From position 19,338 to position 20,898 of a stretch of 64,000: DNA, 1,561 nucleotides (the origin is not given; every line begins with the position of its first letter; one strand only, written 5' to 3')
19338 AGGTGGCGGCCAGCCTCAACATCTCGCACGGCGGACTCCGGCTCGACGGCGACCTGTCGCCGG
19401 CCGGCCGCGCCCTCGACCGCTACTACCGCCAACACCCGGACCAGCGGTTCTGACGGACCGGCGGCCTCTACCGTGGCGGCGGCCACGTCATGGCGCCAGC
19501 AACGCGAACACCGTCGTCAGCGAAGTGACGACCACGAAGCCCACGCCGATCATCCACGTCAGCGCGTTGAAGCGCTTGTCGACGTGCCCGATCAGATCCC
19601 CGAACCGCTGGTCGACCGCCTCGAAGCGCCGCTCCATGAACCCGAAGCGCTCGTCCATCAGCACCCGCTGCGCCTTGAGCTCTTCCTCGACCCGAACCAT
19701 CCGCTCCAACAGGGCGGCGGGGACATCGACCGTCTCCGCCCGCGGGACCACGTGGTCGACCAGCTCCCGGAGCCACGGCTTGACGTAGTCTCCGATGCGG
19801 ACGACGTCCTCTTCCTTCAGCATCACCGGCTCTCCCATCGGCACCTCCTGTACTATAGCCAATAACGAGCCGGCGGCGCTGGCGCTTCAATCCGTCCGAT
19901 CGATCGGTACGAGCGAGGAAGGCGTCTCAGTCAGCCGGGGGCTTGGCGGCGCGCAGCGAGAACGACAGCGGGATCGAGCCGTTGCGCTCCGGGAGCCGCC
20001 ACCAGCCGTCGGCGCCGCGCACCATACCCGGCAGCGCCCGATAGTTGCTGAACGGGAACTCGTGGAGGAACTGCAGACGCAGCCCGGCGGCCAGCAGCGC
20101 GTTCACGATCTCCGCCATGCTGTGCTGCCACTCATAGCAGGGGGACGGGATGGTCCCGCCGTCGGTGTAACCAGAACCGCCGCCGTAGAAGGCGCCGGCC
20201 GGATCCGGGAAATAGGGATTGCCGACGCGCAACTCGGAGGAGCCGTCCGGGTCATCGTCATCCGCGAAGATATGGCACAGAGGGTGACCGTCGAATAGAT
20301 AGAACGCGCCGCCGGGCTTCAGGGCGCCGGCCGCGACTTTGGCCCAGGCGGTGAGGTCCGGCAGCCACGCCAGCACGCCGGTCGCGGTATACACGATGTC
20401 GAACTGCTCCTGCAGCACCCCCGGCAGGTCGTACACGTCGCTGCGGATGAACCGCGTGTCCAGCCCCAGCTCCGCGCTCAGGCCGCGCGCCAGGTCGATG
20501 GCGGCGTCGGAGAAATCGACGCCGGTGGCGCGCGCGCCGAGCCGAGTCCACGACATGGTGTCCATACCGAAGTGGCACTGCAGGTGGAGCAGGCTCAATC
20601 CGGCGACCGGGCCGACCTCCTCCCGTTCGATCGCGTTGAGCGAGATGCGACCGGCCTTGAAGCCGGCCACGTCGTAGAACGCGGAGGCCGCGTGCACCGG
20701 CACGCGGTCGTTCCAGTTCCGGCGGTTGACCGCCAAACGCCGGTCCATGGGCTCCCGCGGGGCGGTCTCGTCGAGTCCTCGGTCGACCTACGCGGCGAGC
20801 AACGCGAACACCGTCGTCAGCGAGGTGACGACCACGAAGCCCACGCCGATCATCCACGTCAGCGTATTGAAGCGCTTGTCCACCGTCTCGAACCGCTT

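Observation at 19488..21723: Three paralogous membrane-anchored coiled-coil genes whose stalk length varies in whole 21-bp heptad units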

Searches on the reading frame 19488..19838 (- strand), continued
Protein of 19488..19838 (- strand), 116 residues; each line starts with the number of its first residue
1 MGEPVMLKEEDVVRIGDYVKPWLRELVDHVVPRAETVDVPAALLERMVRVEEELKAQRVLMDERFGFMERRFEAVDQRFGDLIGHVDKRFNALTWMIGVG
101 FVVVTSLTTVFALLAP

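Call 90: search_protein_families(library=pfam, proteins=[P0179, P0197, P0198, P0207, P0232, P0257, P0282, P0283], max_evalue=10)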
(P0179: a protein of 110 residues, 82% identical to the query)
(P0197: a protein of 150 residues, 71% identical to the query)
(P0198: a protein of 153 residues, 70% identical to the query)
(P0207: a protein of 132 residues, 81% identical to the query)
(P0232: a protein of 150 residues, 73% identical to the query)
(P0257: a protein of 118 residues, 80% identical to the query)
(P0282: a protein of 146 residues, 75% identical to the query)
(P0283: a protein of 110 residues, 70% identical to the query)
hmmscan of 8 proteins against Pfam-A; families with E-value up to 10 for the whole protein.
P0179 (110 aa): 6 families
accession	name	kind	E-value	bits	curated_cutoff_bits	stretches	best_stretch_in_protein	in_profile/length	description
PF13422.11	DUF4110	-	0.011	16.1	27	1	40-80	36-76/95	Domain of unknown function (DUF4110)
PF11166.13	DUF2951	-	0.015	15.9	26.7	1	37-108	25-93/98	Protein of unknown function (DUF2951)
PF20715.2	DUF6827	-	0.021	15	26.9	1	31-108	70-143/158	Domain of unknown function (DUF6827)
PF09769.14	ApoO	-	0.039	14.3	31.4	1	38-108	12-87/131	Apolipoprotein O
PF01956.21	EMC3_TMCO1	-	0.19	12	27.1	1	26-78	34-86/169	Integral membrane protein EMC3/TMCO1-like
PF08946.15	Osmo_CC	-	0.26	12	24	1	50-85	7-42/46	Osmosensory transporter coiled coil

P0197 (150 aa): 65 families (the best 25 are shown)
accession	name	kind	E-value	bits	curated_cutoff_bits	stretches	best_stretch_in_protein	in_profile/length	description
PF06160.17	EzrA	-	0.00031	19.6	39.6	1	38-121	317-403/557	Septation ring formation regulator, EzrA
PF02601.20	Exonuc_VII_L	-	0.0004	20.4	35.9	1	39-123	153-243/315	Exonuclease VII, large subunit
PF05929.16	Phage_GPO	-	0.0013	18.8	33.6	1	42-127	165-250/268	Phage capsid scaffolding protein (GPO) serine peptidase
PF10368.14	YkyA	-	0.0015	18.8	28.8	1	44-119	47-123/186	Putative cell-wall binding lipoprotein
PF09763.15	Sec3_CC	-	0.0019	18.5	27.1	1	61-108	20-67/133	Exocyst complex component Sec3, coiled-coil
PF02646.22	RmuC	-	0.0037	16.8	26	1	60-120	224-284/291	RmuC family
PF02346.21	Vac_Fusion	-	0.0062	16.6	24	1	64-106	2-44/56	Chordopoxvirus multifunctional envelope protein A27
PF07889.17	DUF1664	-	0.0086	16.6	34.6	1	37-109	48-120/124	Protein of unknown function (DUF1664)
PF01920.25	Prefoldin_2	-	0.0094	16.4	27.6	1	71-113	64-106/106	Prefoldin subunit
PF01519.22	DUF16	-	0.013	16.4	40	1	38-112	35-101/104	Protein of unknown function DUF16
PF01442.23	Apolipoprotein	-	0.013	15.6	90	1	30-123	99-187/190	Apolipoprotein A1/A4/E domain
PF05010.19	TACC_C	-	0.018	15.2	29.9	1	43-126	56-160/201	Transforming acidic coiled-coil-containing protein (TACC), C-terminal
PF06419.17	COG6_N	-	0.025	15.2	27.4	1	42-109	20-87/114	Conserved oligomeric complex COG6, N-terminal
PF12072.13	RNase_Y_N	-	0.031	14.2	32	1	41-120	68-143/201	RNase Y N-terminal region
PF07851.19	TMEM120A-B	-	0.031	14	29.8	1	47-126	8-87/324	TMEM120A/B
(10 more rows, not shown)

P0198 (153 aa): 66 families (the best 25 are shown)
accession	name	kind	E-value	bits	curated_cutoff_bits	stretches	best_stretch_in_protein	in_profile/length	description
PF06419.17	COG6_N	-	0.00027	21.5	27.4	2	41-91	19-72/114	Conserved oligomeric complex COG6, N-terminal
PF01519.22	DUF16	-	0.0003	21.7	40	2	69-125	23-79/104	Protein of unknown function DUF16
PF00804.31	Syntaxin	-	0.0021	18.3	26.7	2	80-119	40-79/157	Syntaxin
PF03961.19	FapA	-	0.0022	18.1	31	1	41-124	148-229/272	Flagellar Assembly Protein A beta solenoid domain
PF18982.5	JetA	-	0.0053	15.8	26.2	2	80-130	208-260/434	Wadjet protein JetA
PF20667.3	Sec10_N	-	0.0071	16.9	27.4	1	53-122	4-73/118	Exocyst complex component Sec10, N-terminal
PF02601.20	Exonuc_VII_L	-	0.0085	16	35.9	1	35-127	149-243/315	Exonuclease VII, large subunit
PF13675.11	PilJ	-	0.0098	16.4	26.6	1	55-110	42-98/114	Type IV pili methyl-accepting chemotaxis transducer N-term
PF07889.17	DUF1664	-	0.011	16.2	34.6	1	53-122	39-111/124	Protein of unknown function (DUF1664)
PF05478.16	Prominin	-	0.016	13.8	34.3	1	56-150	343-433/799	Prominin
PF11727.13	ISG65-75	-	0.019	14.7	25.1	1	43-119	56-135/281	Invariant surface glycoprotein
PF10874.13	DUF2746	-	0.02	15.7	23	1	31-65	51-85/101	Protein of unknown function (DUF2746)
PF10241.14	KxDL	-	0.025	15.3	27.2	2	39-80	25-66/86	Uncharacterized conserved protein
PF22638.1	FlgK_D1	-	0.025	14.6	28.6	1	49-98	38-87/233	Flagellar hook-associated protein FlgK helical domain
PF24850.1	CC_BshC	-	0.026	14.8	27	1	77-127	41-92/159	Bacillithiol biosynthesis BshC, C-terminal coiled-coil domain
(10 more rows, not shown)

P0207 (132 aa): 23 families
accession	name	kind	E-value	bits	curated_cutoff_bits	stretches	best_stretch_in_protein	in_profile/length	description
PF01442.23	Apolipoprotein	-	0.00074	19.7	90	1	33-108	102-175/190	Apolipoprotein A1/A4/E domain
PF01544.23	CorA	-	0.0019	18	27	1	33-110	154-229/292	CorA-like Mg2+ transporter protein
PF19191.5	HEF_HK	-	0.0042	18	24.1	1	38-68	29-59/67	HEF_HK domain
PF24850.1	CC_BshC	-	0.0058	16.9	27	1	47-96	29-78/159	Bacillithiol biosynthesis BshC, C-terminal coiled-coil domain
PF10241.14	KxDL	-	0.0063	17.2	27.2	1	43-101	12-69/86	Uncharacterized conserved protein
PF06825.17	HSBP1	-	0.01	16.1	28.6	2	77-108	6-37/51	Heat shock factor binding protein 1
PF03087.19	BPS1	-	0.012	15.8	23.5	1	46-105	171-230/238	Protein BPS1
PF02601.20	Exonuc_VII_L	-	0.017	15.1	35.9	1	36-105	168-253/315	Exonuclease VII, large subunit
PF13250.11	DUF4041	-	0.026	14.8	27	1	72-100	24-52/56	Domain of unknown function (DUF4041)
PF19507.4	DUF6041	-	0.035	14.5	27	1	68-128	13-73/140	Family of unknown function (DUF6041)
PF11166.13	DUF2951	-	0.054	14.2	26.7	1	47-130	6-93/98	Protein of unknown function (DUF2951)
PF20881.2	G1_gp67_C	-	0.061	14.3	27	1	76-106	23-53/100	Phage G1 gp67, C-terminal domain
PF07889.17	DUF1664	-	0.077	13.5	34.6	1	38-94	49-108/124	Protein of unknown function (DUF1664)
PF24319.2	DUF7491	-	0.093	13.4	30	2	80-109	45-74/90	Coiled-coil region of unknown function (DUF7491)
PF06657.18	Cep57_MT_bd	-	0.12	13.3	31.3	2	75-107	24-56/77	Centrosome microtubule-binding domain of Cep57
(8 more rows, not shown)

P0232 (150 aa): 51 families (the best 25 are shown)
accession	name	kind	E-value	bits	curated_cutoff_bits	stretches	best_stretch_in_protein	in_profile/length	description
PF19191.5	HEF_HK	-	0.00063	20.6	24.1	1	42-72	29-59/67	HEF_HK domain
PF02601.20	Exonuc_VII_L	-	0.0021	18.1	35.9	1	23-126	164-256/315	Exonuclease VII, large subunit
PF10372.14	CdaS_N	-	0.0033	18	27.2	2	71-114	10-53/69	Diadenylate cyclase CdaS, N-terminal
PF12128.14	DUF3584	-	0.0038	15.2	31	1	36-123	443-527/1191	Protein of unknown function (DUF3584)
PF20362.3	DUF6657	-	0.012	16.2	27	1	51-125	9-84/142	Family of unknown function (DUF6657)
PF07889.17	DUF1664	-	0.013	15.9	34.6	1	43-121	32-113/124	Protein of unknown function (DUF1664)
PF17078.10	SHE3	-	0.023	14.8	30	1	54-124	128-198/228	SWI5-dependent HO expression protein 3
PF03961.19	FapA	-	0.026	14.6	31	1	38-121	148-229/272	Flagellar Assembly Protein A beta solenoid domain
PF10498.14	IFT57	-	0.027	13.9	40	1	44-124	203-283/360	Intra-flagellar transport protein 57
PF24850.1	CC_BshC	-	0.029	14.7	27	1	80-116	40-76/159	Bacillithiol biosynthesis BshC, C-terminal coiled-coil domain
PF00804.31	Syntaxin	-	0.029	14.6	26.7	1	52-125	9-81/157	Syntaxin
PF04108.17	ATG17_like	-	0.03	14.3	43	1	37-110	115-195/355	Autophagy protein ATG17-like domain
PF01519.22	DUF16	-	0.034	15.1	40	1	66-120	23-101/104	Protein of unknown function DUF16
PF07798.16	CCDC90-like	-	0.035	14.4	33.5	1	48-129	75-153/175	Coiled-coil domain-containing protein 90-like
PF06419.17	COG6_N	-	0.037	14.6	27.4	1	95-127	33-65/114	Conserved oligomeric complex COG6, N-terminal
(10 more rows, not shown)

P0257 (118 aa): 16 families
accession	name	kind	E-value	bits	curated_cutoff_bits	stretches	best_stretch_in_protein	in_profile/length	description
PF02646.22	RmuC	-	0.0062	16.1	26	1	40-93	219-271/291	RmuC family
PF11166.13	DUF2951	-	0.0081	16.8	26.7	1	38-114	12-91/98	Protein of unknown function (DUF2951)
PF10241.14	KxDL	-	0.012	16.3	27.2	1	38-91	24-77/86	Uncharacterized conserved protein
PF13874.11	Nup54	-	0.015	15.8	30.5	1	55-95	29-69/140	Nucleoporin complex subunit 54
PF05478.16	Prominin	-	0.031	12.8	34.3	1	35-116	354-435/799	Prominin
PF01519.22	DUF16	-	0.045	14.7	40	1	37-87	34-101/104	Protein of unknown function DUF16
PF02601.20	Exonuc_VII_L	-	0.064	13.2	35.9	1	35-91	149-205/315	Exonuclease VII, large subunit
PF09766.14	FmiP_Thoc5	-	0.09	12.4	29.4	1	31-91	97-157/362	Fms-interacting protein/Thoc5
PF07195.17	FliD_C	-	0.13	12.1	25.4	1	52-98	180-226/236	Flagellar hook-associated protein 2 C-terminus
PF05325.16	DUF730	-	0.17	12.4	32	1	45-90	75-120/122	Protein of unknown function (DUF730)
PF07889.17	DUF1664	-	0.28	11.6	34.6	1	35-88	64-120/124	Protein of unknown function (DUF1664)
PF19111.5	DUF5798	-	0.31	11.7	27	1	58-90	4-50/89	Family of unknown function (DUF5798)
PF20492.3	ERM_helical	-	0.39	11.2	40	1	34-91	10-66/120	Ezrin/radixin/moesin, alpha-helical domain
PF00509.23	Hemagglutinin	-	0.43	9.4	31.8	1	49-80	383-414/550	Haemagglutinin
PF13863.11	DUF4200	-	0.62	10.9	29.7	1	34-87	3-56/119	Domain of unknown function (DUF4200)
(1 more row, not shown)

P0282 (146 aa): 30 families (the best 25 are shown)
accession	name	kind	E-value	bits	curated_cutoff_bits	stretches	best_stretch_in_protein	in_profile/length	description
PF01442.23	Apolipoprotein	-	0.00098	19.3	90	1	41-125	107-185/190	Apolipoprotein A1/A4/E domain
PF24850.1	CC_BshC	-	0.0031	17.8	27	1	71-113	33-77/159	Bacillithiol biosynthesis BshC, C-terminal coiled-coil domain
PF20277.3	CTD11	-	0.0035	18.3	27.7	1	34-117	31-116/138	C-terminal domain 11 of the ABC-three component (ABC-3C) systems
PF00804.31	Syntaxin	-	0.0035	17.6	26.7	1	58-121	19-81/157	Syntaxin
PF13837.12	Myb_DNA-bind_4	-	0.012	16.5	27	1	58-121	14-73/89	Myb/SANT-like DNA-binding domain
PF13675.11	PilJ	-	0.013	16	26.6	1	55-123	33-104/114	Type IV pili methyl-accepting chemotaxis transducer N-term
PF11166.13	DUF2951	-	0.03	15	26.7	1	74-144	23-93/98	Protein of unknown function (DUF2951)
PF02601.20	Exonuc_VII_L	-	0.038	13.9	35.9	1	48-117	148-217/315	Exonuclease VII, large subunit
PF03961.19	FapA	-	0.041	13.9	31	1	34-116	153-228/272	Flagellar Assembly Protein A beta solenoid domain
PF23067.1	MG280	-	0.055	13.4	27.4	1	81-124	58-103/259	Uncharacterised protein MG280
PF19191.5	HEF_HK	-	0.063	14.2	24.1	1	77-115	19-56/67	HEF_HK domain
PF08066.17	PMC2NT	-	0.088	13.8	23.3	1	47-103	30-89/91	PMC2NT (NUC016) domain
PF11101.13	DUF2884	-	0.1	12.7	30.6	1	34-121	101-190/228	Protein of unknown function (DUF2884)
PF10779.14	XhlA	-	0.15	12.7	34.7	1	81-136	8-60/67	Haemolysin XhlA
PF05929.16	Phage_GPO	-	0.16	12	33.6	1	60-118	184-241/268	Phage capsid scaffolding protein (GPO) serine peptidase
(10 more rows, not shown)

P0283 (110 aa): 12 families
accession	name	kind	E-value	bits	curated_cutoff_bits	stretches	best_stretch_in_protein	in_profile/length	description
PF11166.13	DUF2951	-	0.00067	20.3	26.7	1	37-108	25-93/98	Protein of unknown function (DUF2951)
PF18982.5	JetA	-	0.0058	15.7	26.2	1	13-81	194-261/434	Wadjet protein JetA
PF06419.17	COG6_N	-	0.011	16.3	27.4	1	42-87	20-65/114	Conserved oligomeric complex COG6, N-terminal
PF01519.22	DUF16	-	0.015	16.2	40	1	37-81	62-102/104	Protein of unknown function DUF16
PF02601.20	Exonuc_VII_L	-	0.13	12.1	35.9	1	32-87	146-201/315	Exonuclease VII, large subunit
PF10241.14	KxDL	-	0.14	12.9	27.2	1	39-84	25-70/86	Uncharacterized conserved protein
PF07889.17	DUF1664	-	0.16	12.5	34.6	1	37-81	76-120/124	Protein of unknown function (DUF1664)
PF04417.17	DUF501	-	0.18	12.2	23.8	1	18-88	32-97/139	Protein of unknown function (DUF501)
PF08946.15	Osmo_CC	-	0.3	11.9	24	1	50-85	7-42/46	Osmosensory transporter coiled coil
PF10168.15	Nup88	-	0.35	9.1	24.4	1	44-89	567-612/702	Nuclear pore component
PF12072.13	RNase_Y_N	-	0.99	9.2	32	1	40-87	67-114/201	RNase Y N-terminal region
PF13874.11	Nup54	-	1.8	9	30.5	1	55-86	29-60/140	Nucleoporin complex subunit 54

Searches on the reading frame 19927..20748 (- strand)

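Call 3: search_protein_families(library=pfam, proteins=[window:19927-20748:-], max_evalue=1)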
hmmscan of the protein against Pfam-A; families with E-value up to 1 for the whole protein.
window:19927-20748:- (273 aa): 5 families
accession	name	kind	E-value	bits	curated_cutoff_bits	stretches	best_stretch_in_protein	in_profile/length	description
PF13649.12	Methyltransf_25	-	1.5e-11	45.2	27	1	55-147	3-97/97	Methyltransferase domain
PF08241.18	Methyltransf_11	-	2.2e-11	44.7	21.2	1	55-150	2-94/95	Methyltransferase domain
PF08242.18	Methyltransf_12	-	3e-11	44.3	30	1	54-148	1-97/98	Methyltransferase domain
PF13847.12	Methyltransf_31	-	8.8e-08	32.4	27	1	61-151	15-109/145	Methyltransferase domain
PF13489.12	Methyltransf_23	-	0.0011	19.2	27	1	69-151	42-116/164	Methyltransferase domain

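Call 6: search_protein_families(library=ncbifam, proteins=[window:19927-20748:-], max_evalue=1)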
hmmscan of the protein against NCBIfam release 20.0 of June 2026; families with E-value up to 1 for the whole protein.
window:19927-20748:- (273 aa): 23 families
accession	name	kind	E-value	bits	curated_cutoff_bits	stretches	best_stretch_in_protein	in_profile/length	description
TIGR01983.1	UbiG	equivalog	4.2e-07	29.5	102.95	1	46-150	46-150/228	bifunctional 2-polyprenyl-6-hydroxyphenol methylase/3-demethylubiquinol 3-O-methyltransferase UbiG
TIGR04290.1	meth_Rta_06860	hypoth_equivalog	2.2e-05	24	300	1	48-126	48-125/226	TIGR04290 family methyltransferase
NF040539.1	AST_met_ArsM_2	exception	2.7e-05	24.1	240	1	69-150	79-162/262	putative arsinothricin biosynthesis methyltransferase ArsM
NF045649.1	2X_seleno_MduS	exception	2.7e-05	23.3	380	1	9-112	8-103/338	methyltransferase domain-containing selenoprotein MduS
NF047649.1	MTase_UXPK_star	exception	0.00021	20.4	460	1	50-153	78-183/283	methyltransferase/UXPK-star double selenoprotein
NF041255.1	mycofact_MftM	equivalog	0.00036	19.9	200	1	20-119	108-208/289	mycofactocin oligosaccharide methyltransferase MftM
NF041537.1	ArsM_AhpD_UU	exception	0.00057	18.8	510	1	49-153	76-182/345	arsenite methyltransferase/AhpD domain selenoprotein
NF008264.0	PRK11036.1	equivalog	0.0027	17.2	366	1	65-151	60-147/261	tRNA uridine 5-oxyacetic acid(34) methyltransferase CmoM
NF041536.1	ArsM_DUF2284_UU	exception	0.0035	15.7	575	1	50-153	77-182/459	arsenite methyltransferase/DUF2284 domain selenoprotein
NF045667.1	MTase_DVU1556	equivalog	0.004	16.6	155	1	69-228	43-165/213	DVU_1556 family methyltransferase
NF001244.0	PRK00216.1-5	equivalog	0.016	14.5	216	1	72-125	74-128/236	bifunctional demethylmenaquinone methyltransferase/2-methoxy-6-polyprenyl-1,4-benzoquinol methylase UbiE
NF008823.0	PRK11873.1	subfamily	0.019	14.4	263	1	66-153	95-183/272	arsenite methyltransferase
NF043040.1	corrin_prot_MT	hypoth_equivalog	0.022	14.2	180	1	50-153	42-149/216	corrinoid protein-associated methyltransferase CpaM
NF001790.0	PRK00517.3-3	equivalog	0.037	13.4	269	1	32-131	108-205/262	50S ribosomal protein L11 methyltransferase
TIGR02021.1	BchM-ChlM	equivalog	0.04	13.3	158.9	1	47-121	52-124/218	magnesium protoporphyrin IX methyltransferase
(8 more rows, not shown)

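Call 59: search_protein_families(library=padloc, proteins=[window:19927-20748:-], max_evalue=0.01)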
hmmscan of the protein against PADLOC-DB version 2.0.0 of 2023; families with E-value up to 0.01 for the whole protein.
window:19927-20748:- (273 aa): 1 family
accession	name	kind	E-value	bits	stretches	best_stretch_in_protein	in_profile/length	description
PDLC04134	mad2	-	6.2e-08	29.9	1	69-156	311-399/492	mads_2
